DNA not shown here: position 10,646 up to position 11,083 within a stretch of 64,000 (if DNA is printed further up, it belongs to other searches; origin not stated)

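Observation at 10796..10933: Unannotated 45-aa basic protein as first gene of a type III CBASS operon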

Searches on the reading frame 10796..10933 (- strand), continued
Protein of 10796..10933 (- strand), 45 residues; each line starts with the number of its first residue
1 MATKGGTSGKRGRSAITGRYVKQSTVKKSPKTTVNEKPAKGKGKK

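Call 32: search_protein_families(library=ncbifam, proteins=[window:10796-10933:-, P0134, P0133, P0150, P0121, P0232, P0261, P0186, P0165, P0245], max_evalue=1)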
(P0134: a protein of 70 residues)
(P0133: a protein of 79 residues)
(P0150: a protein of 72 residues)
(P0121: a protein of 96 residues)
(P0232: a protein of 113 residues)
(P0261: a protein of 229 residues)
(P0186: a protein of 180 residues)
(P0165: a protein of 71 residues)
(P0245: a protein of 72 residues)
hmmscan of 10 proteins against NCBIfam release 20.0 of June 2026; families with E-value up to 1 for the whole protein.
window:10796-10933:- (45 aa): 0 families

P0134 (70 aa): 0 families

P0133 (79 aa): 0 families

P0150 (72 aa): 0 families

P0121 (96 aa): 0 families

P0232 (113 aa): 0 families

P0261 (229 aa): 4 families
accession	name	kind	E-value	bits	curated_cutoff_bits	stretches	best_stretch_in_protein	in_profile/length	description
NF006521.0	PRK08965.1-5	equivalog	0.0043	16.6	141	1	7-51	123-168/180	Na+/H+ antiporter subunit E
TIGR02937.1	sigma70-ECF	superfamily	0.049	13.2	42.9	1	76-132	97-155/165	sigma-70 family RNA polymerase sigma factor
NF006520.0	PRK08965.1-4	equivalog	0.085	12.8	175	1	6-32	115-141/162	Na+/H+ antiporter subunit E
NF047515.1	SpiroCoCo_C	equivalog_domain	0.15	11.2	125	1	75-130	259-312/313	SpiroCoCo family coiled-coil protein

P0186 (180 aa): 16 families
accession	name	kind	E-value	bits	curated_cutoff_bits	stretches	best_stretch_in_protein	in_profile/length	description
TIGR03070.1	couple_hipB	subfamily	2.9e-06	27.1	71.65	1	59-89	7-37/58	type II toxin-antitoxin system Y4mF family antitoxin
TIGR03830.1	CxxCG_CxxCG_HTH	subfamily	4e-05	23.4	61.8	1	33-91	43-102/127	type II TA system antitoxin MqsA family protein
NF041951.1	phage_RstR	subfamily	0.00099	19.4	80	1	56-90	4-38/108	RstR family transcriptional repressor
TIGR02980.1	SigBFG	subfamily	0.0012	18.6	234.35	1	62-91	189-218/227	SigB/SigF/SigG family RNA polymerase sigma factor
NF004052.0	PRK05572.1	subfamily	0.0014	18.1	311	1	61-90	212-241/252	SigF/SigG family RNA polymerase sporulation sigma factor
NF007271.0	PRK09726.1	equivalog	0.0021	18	79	1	56-98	14-57/88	type II toxin-antitoxin system antitoxin HipB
TIGR02885.1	spore_sigF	equivalog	0.0032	17.3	321.45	1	65-90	197-222/231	RNA polymerase sporulation sigma factor SigF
NF006158.0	PRK08301.1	equivalog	0.013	15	339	1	63-90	201-228/241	RNA polymerase sporulation sigma factor SigE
TIGR00270.2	TIGR00270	equivalog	0.029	14.2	110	1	43-90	64-111/159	multiprotein bridging factor aMBF1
NF005514.0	PRK07122.1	subfamily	0.048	12.8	372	1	61-90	225-254/264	RNA polymerase sigma factor SigF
NF008273.0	PRK11050.1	equivalog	0.056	13.1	153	1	45-87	31-74/156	manganese-binding transcriptional regulator MntR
NF004471.0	PRK05803.1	subfamily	0.084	12.1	252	1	65-93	194-222/235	RNA polymerase sporulation sigma factor SigK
TIGR02835.1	spore_sigmaE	equivalog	0.099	12.1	348.6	1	66-90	197-221/234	RNA polymerase sporulation sigma factor SigE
TIGR02937.1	sigma70-ECF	superfamily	0.1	12.2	42.9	1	66-90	132-156/165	sigma-70 family RNA polymerase sigma factor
NF041575.1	antitoxPezA_Strep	equivalog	0.14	12.1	290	1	57-98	4-45/158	type II toxin-antitoxin system antitoxin PezA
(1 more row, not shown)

P0165 (71 aa): 1 family
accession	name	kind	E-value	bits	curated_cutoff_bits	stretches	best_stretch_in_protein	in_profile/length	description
NF050183.1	SCO2195_fam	equivalog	0.017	15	85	1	16-41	30-55/62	SCO2195 family GlnR-regulated protein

P0245 (72 aa): 0 families

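Call 34: search_protein_families(library=phrogs, proteins=[window:10796-10933:-, P0134, P0133, P0150, P0121, P0232, P0165, P0245, L050:6301-6648:+], max_evalue=0.1)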
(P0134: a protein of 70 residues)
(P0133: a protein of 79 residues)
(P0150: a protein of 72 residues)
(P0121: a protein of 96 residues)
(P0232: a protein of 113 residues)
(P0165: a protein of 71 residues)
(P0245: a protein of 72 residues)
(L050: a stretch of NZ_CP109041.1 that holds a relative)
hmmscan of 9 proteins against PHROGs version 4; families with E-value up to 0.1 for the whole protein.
window:10796-10933:- (45 aa): 0 families

P0134 (70 aa): 0 families

P0133 (79 aa): 0 families

P0150 (72 aa): 1 family
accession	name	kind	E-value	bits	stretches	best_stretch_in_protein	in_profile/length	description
phrog_13739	-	unknown function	0.045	15.2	0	3-20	45-62/109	-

P0121 (96 aa): 0 families

P0232 (113 aa): 0 families

P0165 (71 aa): 0 families

P0245 (72 aa): 1 family
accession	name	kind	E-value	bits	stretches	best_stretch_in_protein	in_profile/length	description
phrog_12550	-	unknown function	0.041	15.1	0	6-19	28-41/56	-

L050:6301-6648:+ (115 aa): 2 families
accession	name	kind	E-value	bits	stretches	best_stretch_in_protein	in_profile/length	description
phrog_8224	-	unknown function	8.3e-19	68.7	1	22-114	1-90/91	-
phrog_32719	-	unknown function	0.011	16.7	1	38-113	31-112/114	-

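Call 39: find_related_loci(query=A3, collection=genome_contigs, flank=5000)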
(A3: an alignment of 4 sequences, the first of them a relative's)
Query A3 (70 aa) in genome_contigs; peptide patterns used: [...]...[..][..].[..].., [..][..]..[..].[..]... (x = any residue, [..] = any of these).
208 stretches matched a pattern; 136 encode a relative of the query (tblastn E <= 1e-3); the best 80 are kept; 80 distinct loci.
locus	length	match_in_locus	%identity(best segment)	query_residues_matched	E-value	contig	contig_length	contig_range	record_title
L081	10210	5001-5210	91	1-70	5e-36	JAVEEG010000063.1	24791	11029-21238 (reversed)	MAG: Frankiaceae bacterium isolate BP_195 scaffold_2732186, whole genome shotgun sequence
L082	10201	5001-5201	78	3-70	8e-29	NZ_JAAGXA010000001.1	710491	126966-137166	Nocardioides zeae strain JCM 30728 Scaffold1, whole genome shotgun sequence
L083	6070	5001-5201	76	1-70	8e-28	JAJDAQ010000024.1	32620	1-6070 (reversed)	MAG: Deltaproteobacteria bacterium isolate OFTM60 OFTM60_23, whole genome shotgun sequence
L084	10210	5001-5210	71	1-70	4e-27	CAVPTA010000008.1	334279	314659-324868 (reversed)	MAG: uncultured Actinomycetota bacterium isolate MFD09671.bin.2.11 genome assembly, contig: contig_37384, whole genome s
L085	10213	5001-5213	72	1-70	5e-27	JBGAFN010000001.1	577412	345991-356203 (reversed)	MAG: Marmoricola sp. isolate MAG_AAO_H125.60 AAOH125-60_opera_contig_43, whole genome shotgun sequence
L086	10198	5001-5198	76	3-70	1e-26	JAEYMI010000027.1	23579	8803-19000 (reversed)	MAG: Actinomycetes bacterium isolate OH_HFB_68 k127_1899007, whole genome shotgun sequence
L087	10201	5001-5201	74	1-70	6e-26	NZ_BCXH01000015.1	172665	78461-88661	Rhodococcus yunnanensis NBRC 103083, whole genome shotgun sequence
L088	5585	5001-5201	71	1-70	2e-25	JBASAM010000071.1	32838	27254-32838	MAG: Rhodococcus sp. (in: high G+C Gram-positive bacteria) isolate MFD12118_ilm_asm_bin2 k127_29570, whole genome shotgu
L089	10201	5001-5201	70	1-70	1e-23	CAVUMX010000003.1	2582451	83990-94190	MAG: uncultured Actinomycetota bacterium isolate MFD04212.bin.1.11 genome assembly, contig: contig_395, whole genome sho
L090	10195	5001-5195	71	1-70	1e-23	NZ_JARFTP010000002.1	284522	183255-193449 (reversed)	Tsukamurella sp. 8F 2, whole genome shotgun sequence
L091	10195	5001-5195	74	3-70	2e-23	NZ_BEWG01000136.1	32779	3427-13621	Mycobacterium sp. shizuoka-1 scaffold_sequence136, whole genome shotgun sequence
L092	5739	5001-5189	68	7-70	1e-23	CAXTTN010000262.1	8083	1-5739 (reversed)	MAG TPA_asm: uncultured Pseudonocardia sp. isolate public_SRR11456921_metawrap_bin.5 genome assembly, contig: public_SRR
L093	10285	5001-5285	71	2-70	4e-23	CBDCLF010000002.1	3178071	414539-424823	MAG: Friedmanniella sp. isolate 03a6db1f-639c-4e0d-b3a5-427905838d58 genome assembly, contig: contig_2, whole genome sho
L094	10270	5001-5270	63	3-70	1e-22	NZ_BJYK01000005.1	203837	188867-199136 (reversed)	Actinotalea fermentans strain NBRC 105374 sequence05, whole genome shotgun sequence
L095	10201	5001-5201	67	1-70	3e-22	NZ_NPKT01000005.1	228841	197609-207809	Mycolicibacterium sp. P1-5 NODE_5_length_228841_cov_64.8102, whole genome shotgun sequence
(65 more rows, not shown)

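Call 42: find_encoding_contigs(protein=L002:6001-6135:+, flank=6000, max_places=3)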
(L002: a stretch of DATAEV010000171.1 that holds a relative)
Protein L002:6001-6135:+ (45 aa): 24 contigs read that carry it; 3 places shown.
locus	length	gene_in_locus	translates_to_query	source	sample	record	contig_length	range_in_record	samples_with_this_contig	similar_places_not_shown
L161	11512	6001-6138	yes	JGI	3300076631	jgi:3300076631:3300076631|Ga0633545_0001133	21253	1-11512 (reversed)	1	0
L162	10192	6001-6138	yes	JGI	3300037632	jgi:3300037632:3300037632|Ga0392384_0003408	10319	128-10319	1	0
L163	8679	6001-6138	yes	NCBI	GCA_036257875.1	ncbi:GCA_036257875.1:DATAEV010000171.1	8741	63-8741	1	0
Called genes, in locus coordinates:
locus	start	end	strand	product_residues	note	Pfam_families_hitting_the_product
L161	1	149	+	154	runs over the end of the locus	-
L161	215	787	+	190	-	PF04140:ICMT, PF04191:PEMT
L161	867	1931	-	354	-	PF00672:HAMP, PF00512:HisKA, PF02518:HATPase_c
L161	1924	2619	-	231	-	PF00072:Response_reg, PF00486:Trans_reg_C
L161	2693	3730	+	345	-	PF00768:Peptidase_S11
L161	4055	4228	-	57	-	-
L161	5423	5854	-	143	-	PF04343:DUF488, PF22751:DUF488-N3a (weak)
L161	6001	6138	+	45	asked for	-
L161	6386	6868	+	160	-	-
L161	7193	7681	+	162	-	PF04461:YajQ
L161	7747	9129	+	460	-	PF00202:Aminotran_3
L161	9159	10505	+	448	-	PF00282:Pyridoxal_deC, PF01212:Beta_elim_lyase (weak)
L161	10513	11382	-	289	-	PF01435:Peptidase_M48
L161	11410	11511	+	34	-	?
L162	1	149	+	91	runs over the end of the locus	?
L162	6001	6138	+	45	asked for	-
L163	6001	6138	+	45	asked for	-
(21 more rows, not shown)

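Call 43: find_encoding_contigs(protein=P0002, flank=6000, max_places=3)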
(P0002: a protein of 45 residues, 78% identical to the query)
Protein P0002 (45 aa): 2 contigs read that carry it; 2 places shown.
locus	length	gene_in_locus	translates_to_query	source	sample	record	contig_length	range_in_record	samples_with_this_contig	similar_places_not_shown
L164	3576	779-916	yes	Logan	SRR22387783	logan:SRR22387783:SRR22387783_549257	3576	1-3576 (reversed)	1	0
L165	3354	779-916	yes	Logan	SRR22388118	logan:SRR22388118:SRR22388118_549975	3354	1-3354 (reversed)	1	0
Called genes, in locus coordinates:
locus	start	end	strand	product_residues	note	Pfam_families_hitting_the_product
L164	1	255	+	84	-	?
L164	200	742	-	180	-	PF04343:DUF488, PF22751:DUF488-N3a (weak)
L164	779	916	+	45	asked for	-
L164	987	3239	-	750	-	-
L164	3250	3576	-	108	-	?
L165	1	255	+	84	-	?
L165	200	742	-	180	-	PF04343:DUF488, PF22751:DUF488-N3a (weak)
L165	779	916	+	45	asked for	-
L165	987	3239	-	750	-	-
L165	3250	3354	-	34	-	?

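Call 44: predict_structure(alignment_id=A1)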
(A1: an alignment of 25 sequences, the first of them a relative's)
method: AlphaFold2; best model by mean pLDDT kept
length: 45 residues; sequences in the alignment: 25
mean_pLDDT: 68.7   pTM: 0.34
mean pLDDT of the five models: 68.7, 67.0, 65.4, 64.0, 63.3
residues with pLDDT >= 90: 0; 70-90: 23; 50-70: 18; < 50: 4
segments of 3 or more residues with pLDDT < 50: none
pLDDT, mean of each block of 10 residues (from residue 1): 56 84 81 62 53
secondary structure, 60 per line:
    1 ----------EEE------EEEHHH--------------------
elements in order: E11-13 E20-22

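Call 51: find_encoding_contigs(protein=P0007, flank=5000, max_places=1)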
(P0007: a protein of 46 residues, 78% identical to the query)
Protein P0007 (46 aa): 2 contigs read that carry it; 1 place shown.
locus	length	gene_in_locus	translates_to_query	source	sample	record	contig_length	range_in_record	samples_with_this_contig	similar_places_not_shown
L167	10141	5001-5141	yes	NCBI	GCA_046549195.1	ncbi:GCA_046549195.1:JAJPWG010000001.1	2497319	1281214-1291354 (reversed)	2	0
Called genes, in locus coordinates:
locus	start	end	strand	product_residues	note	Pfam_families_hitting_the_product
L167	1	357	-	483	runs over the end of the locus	PF02133:Transp_cyt_pur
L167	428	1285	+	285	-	PF00561:Abhydrolase_1, PF12146:Hydrolase_4, PF12697:Abhydrolase_6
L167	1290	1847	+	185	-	PF01058:Oxidored_q6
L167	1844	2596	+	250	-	PF00329:Complex1_30kDa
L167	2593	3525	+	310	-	PF00583:Acetyltransf_1 (weak)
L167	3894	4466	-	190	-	PF06114:Peptidase_M78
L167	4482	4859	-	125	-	PF13560:HTH_31 (weak), PF01381:HTH_3 (faint)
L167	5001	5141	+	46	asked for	-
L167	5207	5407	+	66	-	PF09954:DUF2188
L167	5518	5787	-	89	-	PF14430:Imm1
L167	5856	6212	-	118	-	-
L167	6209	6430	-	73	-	PF22513:FitA-like_RHH (faint)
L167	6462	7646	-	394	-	PF01370:Epimerase, PF05368:NmrA, PF13460:NAD_binding_10, PF12680:SnoaL_2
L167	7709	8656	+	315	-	PF00146:NADHdh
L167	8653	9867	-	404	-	PF12704:MacB_PCD, PF02687:FtsX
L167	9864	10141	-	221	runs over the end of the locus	PF00005:ABC_tran, PF02463:SMC_N (faint), PF13304:AAA_21 (faint)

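Call 52: find_encoding_contigs(protein=P0020, flank=5000, max_places=1)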
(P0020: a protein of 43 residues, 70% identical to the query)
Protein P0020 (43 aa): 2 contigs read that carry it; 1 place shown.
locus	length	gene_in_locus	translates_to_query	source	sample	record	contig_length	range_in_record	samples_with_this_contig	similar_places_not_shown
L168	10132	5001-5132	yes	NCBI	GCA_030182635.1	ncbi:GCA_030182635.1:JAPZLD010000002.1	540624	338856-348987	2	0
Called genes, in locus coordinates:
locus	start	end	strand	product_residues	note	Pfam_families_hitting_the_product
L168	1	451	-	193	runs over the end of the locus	PF00440:TetR_N, PF21597:TetR_C_43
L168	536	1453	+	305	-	PF00248:Aldo_ket_red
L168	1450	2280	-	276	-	PF00106:adh_short, PF13561:adh_short_C2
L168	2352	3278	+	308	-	PF00126:HTH_1, PF03466:LysR_substrate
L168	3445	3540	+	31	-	-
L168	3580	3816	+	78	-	-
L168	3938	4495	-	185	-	PF06114:Peptidase_M78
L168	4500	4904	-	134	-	PF13560:HTH_31 (weak)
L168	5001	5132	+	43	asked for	-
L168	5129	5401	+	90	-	-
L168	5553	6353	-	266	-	-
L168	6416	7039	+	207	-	PF11716:MDMPI_N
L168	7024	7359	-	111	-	PF12973:Cupin_7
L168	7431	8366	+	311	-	PF01965:DJ-1_PfpI, PF00165:HTH_AraC (weak), PF12833:HTH_18, PF00165:HTH_AraC (weak)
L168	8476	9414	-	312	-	PF00497:SBP_bac_3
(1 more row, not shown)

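Call 53: find_encoding_contigs(protein=P0050, flank=5000, max_places=1)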
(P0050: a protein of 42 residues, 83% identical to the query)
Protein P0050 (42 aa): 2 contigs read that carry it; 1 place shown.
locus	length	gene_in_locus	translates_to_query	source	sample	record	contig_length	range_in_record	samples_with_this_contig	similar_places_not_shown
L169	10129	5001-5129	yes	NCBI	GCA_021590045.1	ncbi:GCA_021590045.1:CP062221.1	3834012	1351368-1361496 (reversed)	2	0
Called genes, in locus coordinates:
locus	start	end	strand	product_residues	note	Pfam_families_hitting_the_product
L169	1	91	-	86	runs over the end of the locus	-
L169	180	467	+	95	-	PF01527:HTH_Tnp_1, PF13518:HTH_28 (faint)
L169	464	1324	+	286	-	PF13276:HTH_21, PF00665:rve, PF13683:rve_3, PF13333:rve_2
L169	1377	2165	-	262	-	PF01695:IstB_IS21, PF00308:Bac_DnaA (weak)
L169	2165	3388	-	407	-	PF02796:HTH_7 (weak), PF00665:rve, PF13683:rve_3 (weak), PF22483:Mu-transpos_C_2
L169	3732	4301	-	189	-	PF06114:Peptidase_M78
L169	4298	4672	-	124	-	PF01381:HTH_3 (weak)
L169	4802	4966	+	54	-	-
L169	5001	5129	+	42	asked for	-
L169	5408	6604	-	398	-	-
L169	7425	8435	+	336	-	-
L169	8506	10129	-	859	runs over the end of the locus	PF13191:AAA_16, PF13401:AAA_22, PF00196:GerE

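Call 54: find_encoding_contigs(protein=P0119, flank=5000, max_places=1)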
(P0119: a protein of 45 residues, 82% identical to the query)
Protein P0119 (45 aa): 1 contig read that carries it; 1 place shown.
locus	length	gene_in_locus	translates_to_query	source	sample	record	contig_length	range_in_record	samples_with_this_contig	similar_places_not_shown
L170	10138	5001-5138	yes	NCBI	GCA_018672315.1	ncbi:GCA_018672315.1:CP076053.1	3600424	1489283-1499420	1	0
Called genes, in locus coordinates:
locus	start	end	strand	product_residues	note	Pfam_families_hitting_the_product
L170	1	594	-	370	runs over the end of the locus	-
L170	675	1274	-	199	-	-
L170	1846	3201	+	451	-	PF00772:DnaB, PF03796:DnaB_C, PF13481:AAA_25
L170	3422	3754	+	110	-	-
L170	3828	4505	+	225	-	PF19865:DUF6338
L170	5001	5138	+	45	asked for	-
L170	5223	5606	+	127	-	-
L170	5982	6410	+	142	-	-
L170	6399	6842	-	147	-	-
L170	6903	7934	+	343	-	PF00069:Pkinase, PF07714:PK_Tyr_Ser-Thr, PF14531:Kinase-like (faint)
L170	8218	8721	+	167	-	-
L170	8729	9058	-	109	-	PF14542:Acetyltransf_CG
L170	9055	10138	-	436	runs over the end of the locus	PF10011:DUF2254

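Call 62: search_solved_structures(query=A1, max_evalue=10, show_alignments=2)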
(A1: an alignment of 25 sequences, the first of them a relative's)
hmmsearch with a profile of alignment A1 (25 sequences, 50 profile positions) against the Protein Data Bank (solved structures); distinct sequences matched with E-value up to 10: 0.

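Call 64: find_related_loci(query=A4, collection=genome_contigs, flank=3000)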
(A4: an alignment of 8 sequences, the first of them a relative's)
Query A4 (121 aa) in genome_contigs; peptide patterns used: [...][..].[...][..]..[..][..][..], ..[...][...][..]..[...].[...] (x = any residue, [..] = any of these).
308 stretches matched a pattern; 59 encode a relative of the query (tblastn E <= 1e-3); 59 distinct loci.
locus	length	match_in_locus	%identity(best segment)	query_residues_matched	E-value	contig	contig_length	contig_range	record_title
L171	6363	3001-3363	100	1-121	2e-77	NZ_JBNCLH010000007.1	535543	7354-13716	Kribbella sp. DT2 NODE_7_length_535543_cov_29.852721, whole genome shotgun sequence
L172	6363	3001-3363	90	1-121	9e-71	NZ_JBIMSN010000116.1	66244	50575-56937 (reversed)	Antrihabitans spumae strain NCIMB 15450 platanus_K_25_97_116, whole genome shotgun sequence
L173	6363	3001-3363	90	1-121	9e-71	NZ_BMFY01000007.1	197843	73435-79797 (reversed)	Sediminivirga luteola strain CGMCC 1.12785 sequence07, whole genome shotgun sequence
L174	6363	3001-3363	90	1-121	9e-71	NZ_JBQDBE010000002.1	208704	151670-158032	MAG: Gulosibacter sp. isolate AOP35_05H_surf _bin _23 AOP35_05H_surf.bin.23_2, whole genome shotgun sequence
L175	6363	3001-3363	89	1-121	1e-70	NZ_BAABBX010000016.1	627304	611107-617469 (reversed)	Gryllotalpicola kribbensis strain JCM 17593 sequence16, whole genome shotgun sequence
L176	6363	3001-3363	89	1-121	2e-70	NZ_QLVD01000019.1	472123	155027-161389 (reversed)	Ornithinimicrobium murale strain DSM 22056 s22056_Contig3, whole genome shotgun sequence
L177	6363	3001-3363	88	1-121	6e-70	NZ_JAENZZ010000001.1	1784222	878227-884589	Blastococcus sp. TML/M2B tmlm2b000001, whole genome shotgun sequence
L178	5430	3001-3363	88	1-121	6e-70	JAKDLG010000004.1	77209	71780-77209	MAG: Humibacillus sp. isolate 41_S55 41_S55_NODE_4_length_77209_cov_25.864686, whole genome shotgun sequence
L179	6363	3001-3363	88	1-121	6e-70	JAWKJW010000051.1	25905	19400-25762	MAG: Tessaracoccus sp. isolate ABC2.160 ABC2.160.fa-51, whole genome shotgun sequence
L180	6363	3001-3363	88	1-121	1e-69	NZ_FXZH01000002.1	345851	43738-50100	Brevibacterium sp. 239c, whole genome shotgun sequence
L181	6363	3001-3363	88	1-121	2e-69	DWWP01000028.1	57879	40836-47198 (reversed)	MAG TPA_asm: Candidatus Dietzia intestinipullorum isolate ChiHjej13B12-8321 ChiHjej13B12M5__C146810_L57879_SAMN08009879,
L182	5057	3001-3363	88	1-121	2e-69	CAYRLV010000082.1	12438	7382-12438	MAG TPA_asm: uncultured Ornithinicoccus sp. isolate SRP187154_co1_251 genome assembly, contig: NODE_6806_length_12438_co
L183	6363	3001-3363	88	1-121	5e-69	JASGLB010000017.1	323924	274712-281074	MAG: Propionicimonas sp. isolate 5N093 JMF-2111-06-0005.ont.bin.93_16, whole genome shotgun sequence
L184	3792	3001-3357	88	1-121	1e-68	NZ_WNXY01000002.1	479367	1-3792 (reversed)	Pseudactinotalea suaedae strain KACC 17839 Scaffold2_1, whole genome shotgun sequence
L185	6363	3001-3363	87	1-121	5e-68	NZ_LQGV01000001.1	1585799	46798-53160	Microbacterium sp. TNHR37B AVP41_contig000001, whole genome shotgun sequence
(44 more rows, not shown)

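Call 69: find_encoding_contigs(protein=P0003, flank=5000, max_places=1)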
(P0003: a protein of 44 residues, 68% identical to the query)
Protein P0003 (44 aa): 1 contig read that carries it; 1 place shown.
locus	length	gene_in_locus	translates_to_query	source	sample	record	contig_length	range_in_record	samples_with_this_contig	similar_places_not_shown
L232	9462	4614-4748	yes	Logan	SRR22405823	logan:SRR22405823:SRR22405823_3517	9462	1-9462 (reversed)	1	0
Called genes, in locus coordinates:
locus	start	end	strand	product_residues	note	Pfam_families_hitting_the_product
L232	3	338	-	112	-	?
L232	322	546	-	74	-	-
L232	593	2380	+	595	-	-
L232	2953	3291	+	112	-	PF05015:HigB-like_toxin (weak)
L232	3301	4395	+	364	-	PF01381:HTH_3, PF06114:Peptidase_M78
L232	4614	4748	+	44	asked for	-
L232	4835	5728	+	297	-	PF13191:AAA_16 (faint), PF13401:AAA_22 (weak), PF00004:AAA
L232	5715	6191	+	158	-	PF27322:Cap8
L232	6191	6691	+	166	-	PF18173:bacHORMA_2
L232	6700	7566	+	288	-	PF18144:SMODS, PF01909:NTP_transf_2 (weak)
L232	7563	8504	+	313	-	PF18159:S_4TM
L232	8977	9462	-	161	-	?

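Call 70: find_encoding_contigs(protein=P0004, flank=5000, max_places=1)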
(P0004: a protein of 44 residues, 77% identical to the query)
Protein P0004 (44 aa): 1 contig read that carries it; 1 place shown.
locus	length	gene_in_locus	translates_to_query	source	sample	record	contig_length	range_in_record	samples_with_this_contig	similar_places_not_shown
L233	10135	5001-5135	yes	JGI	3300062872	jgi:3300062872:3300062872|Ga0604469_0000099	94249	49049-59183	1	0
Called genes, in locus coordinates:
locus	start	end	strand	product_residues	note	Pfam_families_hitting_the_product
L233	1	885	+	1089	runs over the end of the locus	PF09565:RE_NgoFVII (faint), PF13091:PLDc_2, PF00176:SNF2-rel_dom (weak), PF00270:DEAD (faint), PF04851:ResIII (faint), PF00271:Helicase_C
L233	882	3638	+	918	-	PF20465:MmeI_hel, PF02384:N6_Mtase (weak), PF20473:MmeI_Mtase, PF20466:MmeI_TRD, PF20467:MmeI_C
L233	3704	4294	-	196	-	PF06114:Peptidase_M78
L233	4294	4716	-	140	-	-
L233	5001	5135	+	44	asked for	-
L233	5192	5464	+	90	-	-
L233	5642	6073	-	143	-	-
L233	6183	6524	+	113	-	-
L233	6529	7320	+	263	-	-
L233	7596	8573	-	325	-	-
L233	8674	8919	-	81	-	-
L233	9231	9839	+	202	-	-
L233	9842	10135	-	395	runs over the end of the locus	-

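Call 71: find_encoding_contigs(protein=P0006, flank=5000, max_places=1)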
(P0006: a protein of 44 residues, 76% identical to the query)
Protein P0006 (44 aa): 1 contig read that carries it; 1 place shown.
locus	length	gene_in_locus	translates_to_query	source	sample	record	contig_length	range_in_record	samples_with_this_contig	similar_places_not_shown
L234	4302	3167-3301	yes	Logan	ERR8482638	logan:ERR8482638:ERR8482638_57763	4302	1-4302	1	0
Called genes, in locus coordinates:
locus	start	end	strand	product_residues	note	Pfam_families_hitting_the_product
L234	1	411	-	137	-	?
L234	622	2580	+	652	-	-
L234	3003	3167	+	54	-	-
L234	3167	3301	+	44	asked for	-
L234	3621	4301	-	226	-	?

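Call 72: find_encoding_contigs(protein=P0009, flank=5000, max_places=1)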
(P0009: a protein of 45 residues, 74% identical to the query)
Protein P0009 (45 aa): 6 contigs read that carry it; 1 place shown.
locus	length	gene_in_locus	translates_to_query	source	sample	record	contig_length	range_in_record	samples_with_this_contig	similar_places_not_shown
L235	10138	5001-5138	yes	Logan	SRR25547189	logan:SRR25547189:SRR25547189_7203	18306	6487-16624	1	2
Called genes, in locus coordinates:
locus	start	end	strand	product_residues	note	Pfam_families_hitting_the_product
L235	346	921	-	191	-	-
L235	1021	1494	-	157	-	-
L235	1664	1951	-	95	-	-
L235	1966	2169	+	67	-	-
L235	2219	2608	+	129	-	-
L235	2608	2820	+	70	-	-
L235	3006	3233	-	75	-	-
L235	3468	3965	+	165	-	-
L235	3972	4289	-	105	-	PF21983:NikA-like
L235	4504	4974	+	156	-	PF22091:DUF6941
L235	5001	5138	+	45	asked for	-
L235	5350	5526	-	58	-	-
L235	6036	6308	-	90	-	PF18073:Zn_ribbon_LapB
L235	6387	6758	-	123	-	PF24822:DUF7712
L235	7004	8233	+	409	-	PF00072:Response_reg, PF00563:EAL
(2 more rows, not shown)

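Call 78: find_homologous_proteins(query=L167:5207-5404:+, max_evalue=0.001)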
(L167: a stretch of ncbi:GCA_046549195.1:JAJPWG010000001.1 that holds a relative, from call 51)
Query L167:5207-5404:+ (66 aa): 13 proteins with E <= 0.001 among 13 candidates.
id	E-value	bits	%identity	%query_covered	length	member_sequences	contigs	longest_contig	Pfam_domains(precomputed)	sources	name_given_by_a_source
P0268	3.2e-34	133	91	100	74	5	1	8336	PF09954.15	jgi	jgi:hypothetical protein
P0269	5.0e-30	120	80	100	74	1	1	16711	PF09954.15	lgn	-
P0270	5.4e-24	101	73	100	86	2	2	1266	PF09954.15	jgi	jgi:hypothetical protein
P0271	5.7e-21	91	67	100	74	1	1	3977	PF09954.15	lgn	-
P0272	1.4e-20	90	67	100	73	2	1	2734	PF09954.15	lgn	-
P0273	2.2e-20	90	67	95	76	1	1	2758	PF09954.15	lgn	-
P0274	2.1e-19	86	62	100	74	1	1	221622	PF09954.15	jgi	jgi:hypothetical protein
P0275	1.1e-18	84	68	94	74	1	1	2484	PF09954.15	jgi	jgi:hypothetical protein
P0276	3.1e-18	83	68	94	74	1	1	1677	PF09954.15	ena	-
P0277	8.3e-18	81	68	89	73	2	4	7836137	PF09954.15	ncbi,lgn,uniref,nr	ncbi:hypothetical protein FHX82_002088 [Amycolatopsis bartoniae]|uniref:DUF2188 domain-containing pr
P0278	3.5e-17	79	68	89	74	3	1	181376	PF09954.15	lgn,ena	-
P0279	1.2e-16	78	68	89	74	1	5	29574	PF09954.15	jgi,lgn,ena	jgi:hypothetical protein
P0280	3.5e-16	76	66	89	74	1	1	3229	PF09954.15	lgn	-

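Call 82: search_dna_similar(query=window:10799-10933:-, collection=phages, mode=protein, max_evalue=1, max_rows=20)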
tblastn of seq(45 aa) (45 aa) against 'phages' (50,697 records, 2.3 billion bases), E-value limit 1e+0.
No match.
